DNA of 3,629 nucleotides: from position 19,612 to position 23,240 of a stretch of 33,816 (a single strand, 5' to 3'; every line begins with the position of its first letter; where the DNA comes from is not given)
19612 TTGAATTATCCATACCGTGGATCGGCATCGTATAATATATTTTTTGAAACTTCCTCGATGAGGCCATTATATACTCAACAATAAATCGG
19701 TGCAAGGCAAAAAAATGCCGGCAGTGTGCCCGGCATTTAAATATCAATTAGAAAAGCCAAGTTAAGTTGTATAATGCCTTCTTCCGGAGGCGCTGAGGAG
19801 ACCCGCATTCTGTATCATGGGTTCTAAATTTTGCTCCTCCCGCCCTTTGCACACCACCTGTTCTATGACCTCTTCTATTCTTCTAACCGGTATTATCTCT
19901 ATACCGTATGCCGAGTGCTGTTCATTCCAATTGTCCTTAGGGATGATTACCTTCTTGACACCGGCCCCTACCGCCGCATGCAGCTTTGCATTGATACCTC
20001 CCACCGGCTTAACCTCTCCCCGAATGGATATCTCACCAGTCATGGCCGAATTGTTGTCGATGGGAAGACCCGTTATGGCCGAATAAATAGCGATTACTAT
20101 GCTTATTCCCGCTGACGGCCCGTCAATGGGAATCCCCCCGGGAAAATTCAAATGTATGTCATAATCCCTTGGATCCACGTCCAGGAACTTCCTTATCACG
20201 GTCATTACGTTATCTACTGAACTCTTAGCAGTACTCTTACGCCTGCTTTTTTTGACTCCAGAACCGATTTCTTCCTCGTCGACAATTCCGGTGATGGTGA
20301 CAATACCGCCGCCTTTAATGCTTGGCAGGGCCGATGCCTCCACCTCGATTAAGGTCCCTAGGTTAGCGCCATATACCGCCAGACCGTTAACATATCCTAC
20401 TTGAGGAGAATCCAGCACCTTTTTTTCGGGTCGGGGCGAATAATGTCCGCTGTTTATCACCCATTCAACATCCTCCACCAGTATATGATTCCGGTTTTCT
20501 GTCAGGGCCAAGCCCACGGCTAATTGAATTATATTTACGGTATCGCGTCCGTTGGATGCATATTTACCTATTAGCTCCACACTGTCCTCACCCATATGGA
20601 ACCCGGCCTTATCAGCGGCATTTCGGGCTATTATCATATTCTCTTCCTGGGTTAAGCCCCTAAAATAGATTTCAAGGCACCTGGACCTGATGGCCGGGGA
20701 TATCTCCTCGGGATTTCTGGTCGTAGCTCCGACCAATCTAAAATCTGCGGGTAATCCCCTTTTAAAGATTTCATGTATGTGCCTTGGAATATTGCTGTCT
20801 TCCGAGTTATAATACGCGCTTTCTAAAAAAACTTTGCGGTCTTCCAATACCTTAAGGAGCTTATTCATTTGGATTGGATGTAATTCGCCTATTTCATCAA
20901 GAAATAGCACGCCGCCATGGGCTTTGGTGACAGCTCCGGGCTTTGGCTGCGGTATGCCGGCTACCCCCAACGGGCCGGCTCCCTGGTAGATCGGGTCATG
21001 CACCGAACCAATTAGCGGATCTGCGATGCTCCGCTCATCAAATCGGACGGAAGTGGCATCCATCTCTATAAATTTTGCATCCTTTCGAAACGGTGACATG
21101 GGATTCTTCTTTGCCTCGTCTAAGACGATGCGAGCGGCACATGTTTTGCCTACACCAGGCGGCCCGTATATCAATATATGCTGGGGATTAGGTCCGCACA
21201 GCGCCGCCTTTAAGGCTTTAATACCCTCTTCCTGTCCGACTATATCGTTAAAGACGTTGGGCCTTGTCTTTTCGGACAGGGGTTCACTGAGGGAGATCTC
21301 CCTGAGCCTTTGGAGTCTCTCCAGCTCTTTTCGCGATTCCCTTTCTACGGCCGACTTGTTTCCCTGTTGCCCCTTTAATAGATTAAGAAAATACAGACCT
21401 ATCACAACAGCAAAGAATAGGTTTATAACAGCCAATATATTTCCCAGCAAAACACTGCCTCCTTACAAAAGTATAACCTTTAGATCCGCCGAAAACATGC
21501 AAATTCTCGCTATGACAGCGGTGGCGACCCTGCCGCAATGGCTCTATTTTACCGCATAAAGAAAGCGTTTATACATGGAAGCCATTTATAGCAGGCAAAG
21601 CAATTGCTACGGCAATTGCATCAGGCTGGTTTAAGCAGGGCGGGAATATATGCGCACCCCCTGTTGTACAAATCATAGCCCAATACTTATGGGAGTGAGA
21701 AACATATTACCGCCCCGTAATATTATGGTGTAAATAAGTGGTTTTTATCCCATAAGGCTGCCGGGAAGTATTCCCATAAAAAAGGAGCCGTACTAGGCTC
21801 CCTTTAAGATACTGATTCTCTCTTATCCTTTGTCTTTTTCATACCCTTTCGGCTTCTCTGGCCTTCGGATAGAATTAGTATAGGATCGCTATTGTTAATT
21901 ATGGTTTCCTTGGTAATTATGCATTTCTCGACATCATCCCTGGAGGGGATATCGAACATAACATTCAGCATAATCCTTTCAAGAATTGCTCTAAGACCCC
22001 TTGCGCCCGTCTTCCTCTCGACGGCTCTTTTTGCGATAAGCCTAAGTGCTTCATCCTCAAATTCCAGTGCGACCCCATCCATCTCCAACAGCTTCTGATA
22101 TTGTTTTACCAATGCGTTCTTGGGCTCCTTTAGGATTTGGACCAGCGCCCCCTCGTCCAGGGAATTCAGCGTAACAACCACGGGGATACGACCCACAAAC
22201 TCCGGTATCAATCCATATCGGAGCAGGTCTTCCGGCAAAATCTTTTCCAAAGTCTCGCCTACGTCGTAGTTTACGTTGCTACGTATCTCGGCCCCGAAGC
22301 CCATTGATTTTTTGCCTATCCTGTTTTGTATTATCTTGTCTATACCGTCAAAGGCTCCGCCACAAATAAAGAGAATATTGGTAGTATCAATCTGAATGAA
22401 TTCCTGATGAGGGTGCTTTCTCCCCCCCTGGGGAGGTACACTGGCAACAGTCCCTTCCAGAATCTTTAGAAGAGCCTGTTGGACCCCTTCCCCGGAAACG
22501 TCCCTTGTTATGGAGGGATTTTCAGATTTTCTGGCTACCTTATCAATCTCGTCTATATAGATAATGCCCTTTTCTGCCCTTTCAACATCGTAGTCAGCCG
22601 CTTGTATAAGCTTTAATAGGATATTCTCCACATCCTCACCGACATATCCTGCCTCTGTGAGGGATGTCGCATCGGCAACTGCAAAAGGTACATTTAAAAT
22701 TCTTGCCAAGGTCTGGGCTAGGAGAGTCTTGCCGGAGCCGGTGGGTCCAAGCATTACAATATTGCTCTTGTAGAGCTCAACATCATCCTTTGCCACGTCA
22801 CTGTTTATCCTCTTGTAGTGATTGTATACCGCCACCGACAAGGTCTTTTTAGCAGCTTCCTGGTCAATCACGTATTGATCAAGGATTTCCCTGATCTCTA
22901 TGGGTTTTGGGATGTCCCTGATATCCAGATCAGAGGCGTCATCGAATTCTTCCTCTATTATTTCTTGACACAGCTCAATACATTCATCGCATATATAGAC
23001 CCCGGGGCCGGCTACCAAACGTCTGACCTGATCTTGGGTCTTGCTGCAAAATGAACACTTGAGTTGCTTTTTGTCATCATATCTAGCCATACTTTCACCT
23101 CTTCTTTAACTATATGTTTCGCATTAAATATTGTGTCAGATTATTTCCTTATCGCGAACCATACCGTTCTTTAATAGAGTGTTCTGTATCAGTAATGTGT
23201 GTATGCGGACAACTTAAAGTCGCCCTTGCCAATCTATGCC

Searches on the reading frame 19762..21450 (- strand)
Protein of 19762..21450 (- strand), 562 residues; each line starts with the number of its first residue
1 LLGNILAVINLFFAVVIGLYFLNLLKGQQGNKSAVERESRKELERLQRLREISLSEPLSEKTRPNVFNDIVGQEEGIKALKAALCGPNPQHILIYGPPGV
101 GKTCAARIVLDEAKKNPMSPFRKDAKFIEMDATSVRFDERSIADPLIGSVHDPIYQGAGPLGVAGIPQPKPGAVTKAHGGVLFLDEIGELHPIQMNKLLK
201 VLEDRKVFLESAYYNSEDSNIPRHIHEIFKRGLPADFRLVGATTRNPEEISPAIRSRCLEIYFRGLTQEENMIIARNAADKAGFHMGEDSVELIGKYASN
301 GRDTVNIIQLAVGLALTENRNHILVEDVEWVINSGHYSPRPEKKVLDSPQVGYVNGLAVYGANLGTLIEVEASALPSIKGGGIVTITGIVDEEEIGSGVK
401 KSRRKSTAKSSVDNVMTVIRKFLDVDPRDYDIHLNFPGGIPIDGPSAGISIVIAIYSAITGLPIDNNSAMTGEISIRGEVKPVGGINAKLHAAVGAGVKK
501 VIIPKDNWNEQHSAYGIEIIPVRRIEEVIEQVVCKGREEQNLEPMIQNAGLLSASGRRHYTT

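Call 17: find_related_loci(query=window:19762-21450:-, collection=genome_contigs, flank=10000)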
Query window:19762-21450:- (562 aa) in genome_contigs; peptide patterns used: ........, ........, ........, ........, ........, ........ (x = any residue, [..] = any of these).
300 stretches matched a pattern; 237 encode a relative of the query (tblastn E <= 1e-3); the best 80 are kept; 80 distinct loci.
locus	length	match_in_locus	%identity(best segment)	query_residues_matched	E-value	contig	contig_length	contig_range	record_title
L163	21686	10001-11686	89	1-562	0e+0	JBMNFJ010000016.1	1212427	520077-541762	MAG: Caldicoprobacterales bacterium isolate SBF912LR0HQ0095 contig_9667, whole genome shotgun sequence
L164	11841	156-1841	86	1-562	0e+0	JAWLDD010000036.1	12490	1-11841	MAG: Candidatus Atribacteria bacterium isolate 15dZY3.bin.88 NODE_5291_length_12490_cov_3.408684, whole genome shotgun s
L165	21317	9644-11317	88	5-562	0e+0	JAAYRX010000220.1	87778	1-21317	MAG: Clostridiales bacterium isolate AS23ysBPME_258 286033_AS23, whole genome shotgun sequence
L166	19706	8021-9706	83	1-562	0e+0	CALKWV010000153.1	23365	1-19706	MAG TPA_asm: uncultured Firmicutes bacterium isolate SRR6713629_bin.36_CONCOCT_v1.1_MAG genome assembly, contig: ERZ7949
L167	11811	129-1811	82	1-562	0e+0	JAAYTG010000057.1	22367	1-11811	MAG: Clostridiales bacterium isolate AS23ysBPME_90 46643_AS23, whole genome shotgun sequence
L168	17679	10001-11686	79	1-562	0e+0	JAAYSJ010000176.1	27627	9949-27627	MAG: Clostridiales bacterium isolate AS23ysBPME_32 290496_AS23, whole genome shotgun sequence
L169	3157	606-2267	75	1-554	0e+0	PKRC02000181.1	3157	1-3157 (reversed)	MAG: Clostridia bacterium isolate ZC4RG12 NODE_39902_length_3157_cov_37.303997, whole genome shotgun sequence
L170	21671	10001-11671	75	1-557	0e+0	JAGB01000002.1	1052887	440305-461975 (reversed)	Caldicoprobacter oshimai DSM 21659 K363DRAFT_scaffold00002.2_C, whole genome shotgun sequence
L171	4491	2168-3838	73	1-557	0e+0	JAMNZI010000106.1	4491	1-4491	MAG: Bacillota bacterium isolate Bin_46 Bin_46_scaffold_21396, whole genome shotgun sequence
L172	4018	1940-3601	73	4-557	0e+0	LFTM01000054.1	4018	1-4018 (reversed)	MAG: Clostridiales bacterium DTU092 scaffold69995, whole genome shotgun sequence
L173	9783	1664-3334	73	1-557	0e+0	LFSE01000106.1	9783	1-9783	MAG: Clostridiales bacterium DTU074 scaffold3034, whole genome shotgun sequence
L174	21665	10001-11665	74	2-556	0e+0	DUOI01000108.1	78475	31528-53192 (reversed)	MAG TPA_asm: Clostridiales bacterium isolate AS08sgBPME_164 259933_AS08, whole genome shotgun sequence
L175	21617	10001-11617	75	18-556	0e+0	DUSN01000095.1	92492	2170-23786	MAG TPA_asm: Clostridiales bacterium isolate AS04akNAM_22 64995_AS04, whole genome shotgun sequence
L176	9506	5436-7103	72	1-556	0e+0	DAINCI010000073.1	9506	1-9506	MAG TPA_asm: Bacillota bacterium isolate CTOTU40238 NODE_4650_length_9506_cov_22.455190, whole genome shotgun sequence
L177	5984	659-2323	71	2-556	0e+0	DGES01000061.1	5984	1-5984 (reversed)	MAG TPA_asm: Firmicutes bacterium UBA3920 UBA3920_contig_18784, whole genome shotgun sequence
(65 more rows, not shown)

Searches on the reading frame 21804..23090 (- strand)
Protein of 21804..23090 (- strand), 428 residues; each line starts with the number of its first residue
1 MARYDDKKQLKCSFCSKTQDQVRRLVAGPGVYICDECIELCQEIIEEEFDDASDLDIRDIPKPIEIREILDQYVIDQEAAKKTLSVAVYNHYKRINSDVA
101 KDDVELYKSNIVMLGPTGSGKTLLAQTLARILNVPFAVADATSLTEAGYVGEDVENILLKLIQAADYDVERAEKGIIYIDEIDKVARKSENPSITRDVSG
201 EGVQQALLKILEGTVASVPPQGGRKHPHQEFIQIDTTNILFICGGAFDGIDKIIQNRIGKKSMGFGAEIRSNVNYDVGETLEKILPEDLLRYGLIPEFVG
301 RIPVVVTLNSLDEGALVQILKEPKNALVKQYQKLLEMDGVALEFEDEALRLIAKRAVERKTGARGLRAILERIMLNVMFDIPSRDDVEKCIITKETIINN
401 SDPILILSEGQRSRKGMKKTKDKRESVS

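Call 71: find_encoding_contigs(protein=window:21804-23090:-, flank=10000, max_places=6)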
Protein window:21804-23090:- (428 aa): 5 contigs read that carry it; 5 places shown.
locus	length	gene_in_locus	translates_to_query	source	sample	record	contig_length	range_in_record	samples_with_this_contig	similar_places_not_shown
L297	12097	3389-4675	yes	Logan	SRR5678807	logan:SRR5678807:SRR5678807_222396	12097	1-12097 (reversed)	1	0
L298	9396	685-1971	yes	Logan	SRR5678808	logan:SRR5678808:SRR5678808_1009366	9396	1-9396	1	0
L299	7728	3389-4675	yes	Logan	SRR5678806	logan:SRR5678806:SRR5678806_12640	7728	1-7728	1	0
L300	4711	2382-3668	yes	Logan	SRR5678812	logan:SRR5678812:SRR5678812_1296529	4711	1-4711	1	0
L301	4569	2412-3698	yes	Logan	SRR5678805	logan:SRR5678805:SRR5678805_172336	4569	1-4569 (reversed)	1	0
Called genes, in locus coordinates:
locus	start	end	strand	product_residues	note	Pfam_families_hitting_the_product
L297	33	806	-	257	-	PF00106:adh_short, PF13561:adh_short_C2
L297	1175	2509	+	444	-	PF05697:Trigger_N, PF00254:FKBP_C, PF05698:Trigger_C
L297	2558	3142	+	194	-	PF00574:CLP_protease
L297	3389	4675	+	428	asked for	PF06689:zf-C4_ClpX, PF01078:Mg_chelatase (faint), PF07724:AAA_2, PF00004:AAA, PF07728:AAA_5 (weak), PF10431:ClpB_D2-small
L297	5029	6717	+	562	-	PF00158:Sigma54_activat, PF01078:Mg_chelatase, PF05496:RuvB_N (weak), PF13191:AAA_16 (faint), PF00004:AAA, PF07728:AAA_5 (faint), PF05362:Lon_C, PF13541:ChlI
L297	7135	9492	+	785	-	PF02190:LON_substr_bdg, PF00004:AAA, PF07728:AAA_5, PF22667:Lon_lid, PF05362:Lon_C, PF13541:ChlI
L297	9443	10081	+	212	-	PF03193:RsgA_GTPase (faint), PF00009:GTP_EFTU (faint), PF02421:FeoB_N, PF01926:MMR_HSR1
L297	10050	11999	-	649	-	-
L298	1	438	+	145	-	?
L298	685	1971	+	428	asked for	PF06689:zf-C4_ClpX, PF01078:Mg_chelatase (faint), PF07724:AAA_2, PF00004:AAA, PF07728:AAA_5 (weak), PF10431:ClpB_D2-small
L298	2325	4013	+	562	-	PF00158:Sigma54_activat, PF01078:Mg_chelatase, PF05496:RuvB_N (weak), PF13191:AAA_16 (faint), PF00004:AAA, PF07728:AAA_5 (faint), PF05362:Lon_C, PF13541:ChlI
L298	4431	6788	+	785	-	PF02190:LON_substr_bdg, PF00004:AAA, PF07728:AAA_5, PF22667:Lon_lid, PF05362:Lon_C, PF13541:ChlI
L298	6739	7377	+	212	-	PF03193:RsgA_GTPase (faint), PF00009:GTP_EFTU (faint), PF02421:FeoB_N, PF01926:MMR_HSR1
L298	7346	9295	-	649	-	-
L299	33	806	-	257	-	PF00106:adh_short, PF13561:adh_short_C2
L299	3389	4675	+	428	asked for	PF06689:zf-C4_ClpX, PF01078:Mg_chelatase (faint), PF07724:AAA_2, PF00004:AAA, PF07728:AAA_5 (weak), PF10431:ClpB_D2-small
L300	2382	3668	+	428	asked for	PF06689:zf-C4_ClpX, PF01078:Mg_chelatase (faint), PF07724:AAA_2, PF00004:AAA, PF07728:AAA_5 (weak), PF10431:ClpB_D2-small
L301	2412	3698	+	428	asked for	PF06689:zf-C4_ClpX, PF01078:Mg_chelatase (faint), PF07724:AAA_2, PF00004:AAA, PF07728:AAA_5 (weak), PF10431:ClpB_D2-small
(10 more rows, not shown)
